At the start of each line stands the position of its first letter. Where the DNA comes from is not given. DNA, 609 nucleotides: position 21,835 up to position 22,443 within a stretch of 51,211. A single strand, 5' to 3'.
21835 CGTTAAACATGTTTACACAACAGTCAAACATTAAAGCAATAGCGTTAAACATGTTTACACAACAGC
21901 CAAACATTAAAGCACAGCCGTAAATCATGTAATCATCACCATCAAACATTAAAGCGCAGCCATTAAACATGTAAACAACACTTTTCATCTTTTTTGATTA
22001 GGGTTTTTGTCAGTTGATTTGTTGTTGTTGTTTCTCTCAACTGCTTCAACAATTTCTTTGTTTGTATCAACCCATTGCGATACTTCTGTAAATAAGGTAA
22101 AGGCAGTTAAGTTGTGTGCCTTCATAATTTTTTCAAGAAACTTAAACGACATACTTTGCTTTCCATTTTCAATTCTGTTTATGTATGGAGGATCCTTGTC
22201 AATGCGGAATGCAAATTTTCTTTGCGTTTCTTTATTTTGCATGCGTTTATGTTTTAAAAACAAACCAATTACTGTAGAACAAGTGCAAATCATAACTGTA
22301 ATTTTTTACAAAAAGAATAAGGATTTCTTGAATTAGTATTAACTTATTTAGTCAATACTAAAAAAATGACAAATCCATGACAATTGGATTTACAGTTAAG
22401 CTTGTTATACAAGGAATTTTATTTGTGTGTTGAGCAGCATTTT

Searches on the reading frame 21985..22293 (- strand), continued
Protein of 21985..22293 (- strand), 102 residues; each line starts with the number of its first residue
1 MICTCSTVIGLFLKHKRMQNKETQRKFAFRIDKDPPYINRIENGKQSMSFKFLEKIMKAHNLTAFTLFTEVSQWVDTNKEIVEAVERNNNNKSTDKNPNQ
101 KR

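Call 60: search_protein_families(library=phrogs, proteins=[P0005, window:21985-22293:-], max_evalue=0.1)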
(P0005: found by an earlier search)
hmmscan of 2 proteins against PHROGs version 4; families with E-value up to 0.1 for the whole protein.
P0005 (236 aa): 1 family
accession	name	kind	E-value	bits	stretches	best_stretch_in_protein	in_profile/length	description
phrog_6977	-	tail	7.6e-06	26.5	1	187-233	197-240/284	minor tail protein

window:21985-22293:- (102 aa): 14 families
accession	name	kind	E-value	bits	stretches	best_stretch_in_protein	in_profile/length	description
phrog_1373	-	transcription regulation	7.4e-08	33.6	1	13-80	68-139/166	transcriptional regulator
phrog_3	-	transcription regulation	3.3e-07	31.4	1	9-81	89-166/430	transcriptional repressor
phrog_8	-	transcription regulation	2.2e-06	28.4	1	17-79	166-227/346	transcriptional regulator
phrog_3642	-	DNA, RNA and nucleotide metabolism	2.7e-06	28.2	1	13-78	13-75/79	HTH DNA binding protein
phrog_2439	-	transcription regulation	2.8e-06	27.5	1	10-94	9-90/367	transcriptional regulator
phrog_1124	-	transcription regulation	6e-05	23.7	1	5-67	5-66/177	transcriptional regulator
phrog_4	-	transcription regulation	0.00047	20.2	1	10-77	138-201/400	transcriptional repressor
phrog_2967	-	transcription regulation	0.0038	17.8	1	13-89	15-91/225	transcriptional regulator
phrog_5736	-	transcription regulation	0.011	16.9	1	21-80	19-78/133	transcriptional regulator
phrog_7126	-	DNA, RNA and nucleotide metabolism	0.048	14.6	1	16-63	25-73/120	HTH DNA binding protein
phrog_6831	-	transcription regulation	0.058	14.4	0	23-60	20-58/68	transcriptional regulator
phrog_2339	-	DNA, RNA and nucleotide metabolism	0.078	14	0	13-59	30-77/98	HTH DNA binding protein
phrog_5823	-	transcription regulation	0.089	12.9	1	9-78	7-77/404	transcriptional regulator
phrog_4779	-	transcription regulation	0.09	14.3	0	18-80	12-80/98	transcriptional regulator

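Call 61: search_protein_families(library=padloc, proteins=[P0005, window:21985-22293:-], max_evalue=0.1)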
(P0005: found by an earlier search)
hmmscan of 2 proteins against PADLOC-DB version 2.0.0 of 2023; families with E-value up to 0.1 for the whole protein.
P0005 (236 aa): 0 families

window:21985-22293:- (102 aa): 6 families
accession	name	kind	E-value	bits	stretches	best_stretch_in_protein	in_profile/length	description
PDLC02926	HTH_VI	-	3.3e-10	38.1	1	9-73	2-66/92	-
PDLC03665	Control_protein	-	1.9e-07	29.2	1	17-71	17-74/77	control protein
PDLC03668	Control_protein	-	1.5e-05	23.4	1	10-68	10-68/79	control protein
PDLC03943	RmrA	-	0.00031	17.9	1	10-90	4-82/370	-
PDLC04775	PDC-M69A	-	0.0012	17.3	1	9-92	8-89/113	-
PDLC01423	Cas5_IIId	-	0.03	10.9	1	20-82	332-392/482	CAS-III-D; effector_G5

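Call 62: search_solved_structures(query=A1, max_evalue=1)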
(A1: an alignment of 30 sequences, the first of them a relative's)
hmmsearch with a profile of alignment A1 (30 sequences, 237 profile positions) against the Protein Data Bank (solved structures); distinct sequences matched with E-value up to 1: 30.
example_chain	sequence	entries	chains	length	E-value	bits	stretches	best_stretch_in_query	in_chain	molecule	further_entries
8q6t_I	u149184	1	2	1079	2.6e-08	36.5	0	196-226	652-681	Titin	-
8g4l_bm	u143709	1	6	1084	0.00046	22.6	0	203-226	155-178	Titin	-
2ede_A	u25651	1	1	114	0.0024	20.2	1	204-231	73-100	Netrin receptor DCC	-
4urt_B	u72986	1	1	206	0.0041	19.5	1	204-231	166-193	NETRIN RECEPTOR DCC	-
5x83_B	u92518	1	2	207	0.0041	19.5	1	204-231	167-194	Netrin receptor DCC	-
1x5k_A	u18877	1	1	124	0.034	16.5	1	204-233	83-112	Neogenin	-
3p4l_A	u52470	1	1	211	0.064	15.6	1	205-233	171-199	Neogenin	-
4bq8_A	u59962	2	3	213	0.066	15.5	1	205-233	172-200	NEOGENIN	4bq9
6z3m_E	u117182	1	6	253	0.09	15.1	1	205-233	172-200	Neogenin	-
7ndg_B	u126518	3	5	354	0.094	15.1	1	205-233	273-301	Neogenin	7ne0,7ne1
4bq6_A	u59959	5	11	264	0.097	15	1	205-233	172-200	NEOGENIN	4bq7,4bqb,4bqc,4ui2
3lpw_A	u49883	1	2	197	0.17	14.2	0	203-227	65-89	A77-A78 domain from Titin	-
9p6s_C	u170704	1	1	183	0.17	14.2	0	203-232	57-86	Fibronectin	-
5fm5_M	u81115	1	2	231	0.17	14.2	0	203-236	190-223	MYOMESIN-1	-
7y8s_A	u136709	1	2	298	0.26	13.6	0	191-231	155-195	Dscam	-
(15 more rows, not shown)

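Call 67: find_encoding_contigs(protein=P0025, flank=8000, max_places=2)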
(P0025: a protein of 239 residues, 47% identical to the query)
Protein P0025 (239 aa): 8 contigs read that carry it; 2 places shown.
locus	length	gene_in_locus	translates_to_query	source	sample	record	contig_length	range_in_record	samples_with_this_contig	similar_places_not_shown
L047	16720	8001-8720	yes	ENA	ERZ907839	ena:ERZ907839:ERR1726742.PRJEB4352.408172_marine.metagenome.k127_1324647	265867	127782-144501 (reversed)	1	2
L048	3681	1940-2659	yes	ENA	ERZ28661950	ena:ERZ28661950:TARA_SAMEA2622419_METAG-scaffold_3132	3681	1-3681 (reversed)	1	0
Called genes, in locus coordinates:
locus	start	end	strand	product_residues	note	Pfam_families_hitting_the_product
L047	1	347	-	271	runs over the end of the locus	PF00582:Usp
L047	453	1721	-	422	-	PF00999:Na_H_Exchanger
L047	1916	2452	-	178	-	PF02566:OsmC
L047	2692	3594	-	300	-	PF02900:LigB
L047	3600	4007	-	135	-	PF07291:MauE (weak), PF13564:DoxX_2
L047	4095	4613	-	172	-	PF00027:cNMP_binding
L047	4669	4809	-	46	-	-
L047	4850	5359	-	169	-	-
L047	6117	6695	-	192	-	PF14206:Cys_rich_CPCC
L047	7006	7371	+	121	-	PF04397:LytTR (weak)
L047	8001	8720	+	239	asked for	-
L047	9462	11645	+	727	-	PF00004:AAA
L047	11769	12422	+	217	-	-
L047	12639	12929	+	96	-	-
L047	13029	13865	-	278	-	PF00483:NTP_transferase, PF01128:IspD (weak), PF12804:NTP_transf_3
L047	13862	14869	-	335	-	PF00288:GHMP_kinases_N, PF08544:GHMP_kinases_C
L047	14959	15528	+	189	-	PF01553:Acyltransferase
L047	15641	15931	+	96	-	-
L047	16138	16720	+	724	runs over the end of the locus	PF01804:Penicil_amidase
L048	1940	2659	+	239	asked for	-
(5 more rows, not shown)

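Call 68: find_encoding_contigs(protein=P0021, flank=8000, max_places=2)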
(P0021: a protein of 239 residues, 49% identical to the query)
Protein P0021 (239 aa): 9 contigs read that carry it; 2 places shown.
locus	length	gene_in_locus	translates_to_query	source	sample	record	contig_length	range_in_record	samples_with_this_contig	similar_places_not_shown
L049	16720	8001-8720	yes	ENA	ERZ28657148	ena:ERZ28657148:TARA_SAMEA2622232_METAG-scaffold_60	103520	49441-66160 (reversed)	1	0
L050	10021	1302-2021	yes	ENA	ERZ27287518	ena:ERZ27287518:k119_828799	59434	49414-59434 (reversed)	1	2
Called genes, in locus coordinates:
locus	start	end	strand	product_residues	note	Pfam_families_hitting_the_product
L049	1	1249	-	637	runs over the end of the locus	PF04024:PspC, PF22571:LiaI-LiaF-TM_PspC, PF22744:Toast-rack_PspC-Cterm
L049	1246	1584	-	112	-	PF03551:PadR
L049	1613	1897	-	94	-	-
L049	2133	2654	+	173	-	PF12867:DinB_2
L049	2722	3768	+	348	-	PF00144:Beta-lactamase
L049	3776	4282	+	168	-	-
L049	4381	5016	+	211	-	PF02698:DUF218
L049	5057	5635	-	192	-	PF19788:DUF6272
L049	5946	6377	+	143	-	PF04397:LytTR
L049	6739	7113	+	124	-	PF04480:DUF559, PF18741:MTES_1575 (weak)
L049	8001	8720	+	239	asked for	-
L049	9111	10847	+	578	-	PF00691:OmpA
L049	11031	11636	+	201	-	PF00106:adh_short (weak), PF13561:adh_short_C2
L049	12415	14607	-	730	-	PF13620:CarboxypepD_reg (faint), PF07715:Plug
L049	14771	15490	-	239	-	-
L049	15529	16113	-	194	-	PF18955:DUF5698, PF10035:DUF2179 (weak)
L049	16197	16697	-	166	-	PF00702:Hydrolase (weak), PF08282:Hydrolase_3 (weak)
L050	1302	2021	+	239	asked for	-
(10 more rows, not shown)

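Call 69: find_encoding_contigs(protein=P0055, flank=8000, max_places=2)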
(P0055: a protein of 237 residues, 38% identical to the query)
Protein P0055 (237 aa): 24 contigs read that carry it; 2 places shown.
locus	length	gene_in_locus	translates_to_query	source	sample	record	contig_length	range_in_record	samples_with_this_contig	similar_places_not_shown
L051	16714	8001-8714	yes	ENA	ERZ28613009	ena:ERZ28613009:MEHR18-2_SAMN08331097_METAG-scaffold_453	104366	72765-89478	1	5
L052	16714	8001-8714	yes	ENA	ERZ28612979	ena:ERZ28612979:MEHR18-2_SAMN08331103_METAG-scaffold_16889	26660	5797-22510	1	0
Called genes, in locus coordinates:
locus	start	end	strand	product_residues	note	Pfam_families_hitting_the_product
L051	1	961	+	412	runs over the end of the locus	PF05048:NosD, PF13229:Beta_helix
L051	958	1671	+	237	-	PF02463:SMC_N (weak), PF13476:AAA_23 (faint), PF00005:ABC_tran, PF13304:AAA_21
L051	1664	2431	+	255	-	PF12679:ABC2_membrane_2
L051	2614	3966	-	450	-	PF01839:FG-GAP (faint), PF13517:FG-GAP_3, PF18962:Por_Secre_tail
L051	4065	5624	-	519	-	PF05598:DUF772, PF01609:DDE_Tnp_1 (weak), PF13751:DDE_Tnp_1_6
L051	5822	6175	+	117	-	-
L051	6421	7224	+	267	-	PF12833:HTH_18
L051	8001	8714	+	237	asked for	-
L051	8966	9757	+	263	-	PF02661:Fic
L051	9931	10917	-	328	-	PF00756:Esterase (weak), PF10503:Esterase_PHB, PF02230:Abhydrolase_2 (faint), PF03959:FSH1 (faint), PF12146:Hydrolase_4 (faint), PF00326:Peptidase_S9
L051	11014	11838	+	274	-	PF00215:OMPdecase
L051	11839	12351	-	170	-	PF00578:AhpC-TSA, PF08534:Redoxin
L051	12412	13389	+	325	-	PF03537:Glyco_hydro_114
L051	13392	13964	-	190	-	PF13580:SIS_2, PF01380:SIS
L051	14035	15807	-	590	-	PF04734:Ceramidase_alk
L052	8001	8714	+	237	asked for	-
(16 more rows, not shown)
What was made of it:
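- On Iteron-type replication origin: Long contigs show chromosomal neighbours (calls 67-69).
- The neighbours in long contigs are ordinary chromosomal genes (calls 67-69).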

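Call 83: find_encoding_contigs(protein=P0061, flank=3000, max_places=3)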
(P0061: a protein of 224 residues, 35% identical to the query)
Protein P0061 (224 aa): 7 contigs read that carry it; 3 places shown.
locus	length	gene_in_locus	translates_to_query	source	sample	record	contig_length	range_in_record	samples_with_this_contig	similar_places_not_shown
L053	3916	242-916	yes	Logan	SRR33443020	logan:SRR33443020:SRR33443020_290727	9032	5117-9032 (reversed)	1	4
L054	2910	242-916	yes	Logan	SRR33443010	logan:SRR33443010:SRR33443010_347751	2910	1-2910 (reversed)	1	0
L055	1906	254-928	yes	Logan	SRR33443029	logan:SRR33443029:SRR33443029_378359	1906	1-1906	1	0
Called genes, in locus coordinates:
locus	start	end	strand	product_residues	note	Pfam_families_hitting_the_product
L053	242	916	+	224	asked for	PF00041:fn3 (weak)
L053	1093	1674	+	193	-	-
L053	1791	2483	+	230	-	PF02146:SIR2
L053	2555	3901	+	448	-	PF00206:Lyase_1, PF08328:ASL_C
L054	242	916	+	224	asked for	PF00041:fn3 (weak)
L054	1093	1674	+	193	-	-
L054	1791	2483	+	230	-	PF02146:SIR2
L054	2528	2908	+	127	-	?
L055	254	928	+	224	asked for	PF00041:fn3 (weak)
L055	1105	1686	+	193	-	-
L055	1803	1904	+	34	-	?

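Call 84: find_encoding_contigs(protein=P0059, flank=3000, max_places=2)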
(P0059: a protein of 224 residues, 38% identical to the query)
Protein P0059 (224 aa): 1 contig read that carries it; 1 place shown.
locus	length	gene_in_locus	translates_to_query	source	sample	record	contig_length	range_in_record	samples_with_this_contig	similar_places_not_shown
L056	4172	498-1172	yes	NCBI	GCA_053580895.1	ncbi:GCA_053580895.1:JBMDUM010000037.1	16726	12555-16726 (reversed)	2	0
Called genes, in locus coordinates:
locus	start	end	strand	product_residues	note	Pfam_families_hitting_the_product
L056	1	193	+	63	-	?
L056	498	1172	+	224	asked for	-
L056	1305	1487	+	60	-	PF28003:CAL67264-like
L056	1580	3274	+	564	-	PF00005:ABC_tran, PF00931:NB-ARC (faint), PF02463:SMC_N (faint), PF13476:AAA_23 (faint), PF13555:AAA_29 (faint), PF01926:MMR_HSR1 (faint), PF12848:ABC_tran_Xtn, PF00005:ABC_tran, +1 more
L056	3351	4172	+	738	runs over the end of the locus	PF13424:TPR_12 (faint), PF00512:HisKA, PF02518:HATPase_c, PF00072:Response_reg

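Call 85: find_encoding_contigs(protein=P0045, flank=3000, max_places=2)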
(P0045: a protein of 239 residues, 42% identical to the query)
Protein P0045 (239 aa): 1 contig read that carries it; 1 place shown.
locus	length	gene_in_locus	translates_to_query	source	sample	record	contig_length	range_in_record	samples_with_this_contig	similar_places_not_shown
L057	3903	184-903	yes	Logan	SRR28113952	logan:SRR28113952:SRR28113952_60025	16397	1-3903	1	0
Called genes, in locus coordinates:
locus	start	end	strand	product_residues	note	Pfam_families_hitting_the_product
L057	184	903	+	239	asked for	-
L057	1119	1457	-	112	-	PF04397:LytTR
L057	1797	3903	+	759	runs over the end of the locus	PF13328:HD_4, PF01966:HD, PF04607:RelA_SpoT, PF02824:TGS, PF28438:RelA_RIS, PF13291:ACT_4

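Call 87: search_protein_representatives(alignment_id=A1)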
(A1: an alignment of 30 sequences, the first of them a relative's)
Query: 30 sequences, 237 profile positions. Proteins with E-value up to 0.001 (for the whole library): 4490; up to 1e-10: 903; up to 1e-30: 150. The best 150 are listed.
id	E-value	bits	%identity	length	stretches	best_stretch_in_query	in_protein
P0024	3.5e-98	343.8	-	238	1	1-236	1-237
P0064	1.2e-97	342.1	-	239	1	1-237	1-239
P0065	1.9e-89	315.3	-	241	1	3-236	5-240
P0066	5.8e-85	300.6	-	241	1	4-236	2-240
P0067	3.8e-81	288.1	-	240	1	4-237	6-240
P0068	9.2e-80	283.5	-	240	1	1-237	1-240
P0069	1.0e-79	283.4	-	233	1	1-237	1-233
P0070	6.2e-79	280.8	-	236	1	4-233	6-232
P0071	6.3e-79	280.8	-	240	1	2-236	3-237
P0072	7.5e-77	274.0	-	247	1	1-237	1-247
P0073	1.7e-73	263.0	-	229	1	1-236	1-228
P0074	1.8e-73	262.9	-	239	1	1-236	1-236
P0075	2.6e-73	262.4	-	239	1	4-236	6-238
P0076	9.3e-73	260.6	-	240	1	1-236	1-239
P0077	6.0e-72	258.0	-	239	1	1-237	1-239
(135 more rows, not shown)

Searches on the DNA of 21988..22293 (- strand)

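Call 34: search_rna_families(sources=[L019, L028, L030, L032, L033, L041, L043, L038, L022, L031, L014, L015, L017, L027, L040, L044], threshold=evalue, max_evalue=1)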
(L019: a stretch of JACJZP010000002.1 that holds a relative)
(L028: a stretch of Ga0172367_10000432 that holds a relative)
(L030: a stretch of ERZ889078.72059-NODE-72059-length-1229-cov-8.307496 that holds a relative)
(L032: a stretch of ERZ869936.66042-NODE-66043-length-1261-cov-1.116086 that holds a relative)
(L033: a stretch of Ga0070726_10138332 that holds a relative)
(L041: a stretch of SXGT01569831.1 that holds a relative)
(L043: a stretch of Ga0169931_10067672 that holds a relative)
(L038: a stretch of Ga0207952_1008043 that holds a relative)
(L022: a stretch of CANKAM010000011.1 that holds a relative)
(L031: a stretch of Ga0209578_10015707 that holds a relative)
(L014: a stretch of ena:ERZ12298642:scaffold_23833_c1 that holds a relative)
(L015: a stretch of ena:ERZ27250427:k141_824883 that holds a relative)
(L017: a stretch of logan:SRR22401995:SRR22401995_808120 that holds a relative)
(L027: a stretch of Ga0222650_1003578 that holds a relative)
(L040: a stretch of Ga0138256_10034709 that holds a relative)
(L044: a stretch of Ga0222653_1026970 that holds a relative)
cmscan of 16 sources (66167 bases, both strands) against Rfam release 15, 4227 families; matches with E-value up to 1: 5.
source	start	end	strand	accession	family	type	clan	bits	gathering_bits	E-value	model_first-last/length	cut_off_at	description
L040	2347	2472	-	RF02728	HrrF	Gene; sRNA;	-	30.3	77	0.27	1-116/116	no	Haemophilus regulatory RNA responsive to iron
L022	3764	3850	+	RF01393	isrJ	Gene; sRNA;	-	29.5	37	0.21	1-75/75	no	isrJ Hfq binding RNA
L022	3713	3852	+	RF00512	Leu_leader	Cis-reg; leader;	-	26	50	0.4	1-148/148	no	Leucine operon leader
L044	223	345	+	RF04094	MIR537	Gene; miRNA;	-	24.4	100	0.33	1-151/151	no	MIR537 microRNA precursor family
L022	3812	3892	-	RF00519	suhB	Gene; sRNA;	CL00108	24.3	41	0.98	1-77/77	no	Makes More Granules Regulator RNA (mmgR)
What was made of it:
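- No Rfam family matches the 16 related loci searched (call 34).
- Tried and rejected: Rfam gave nothing credible in the 16 related loci searched (call 34).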
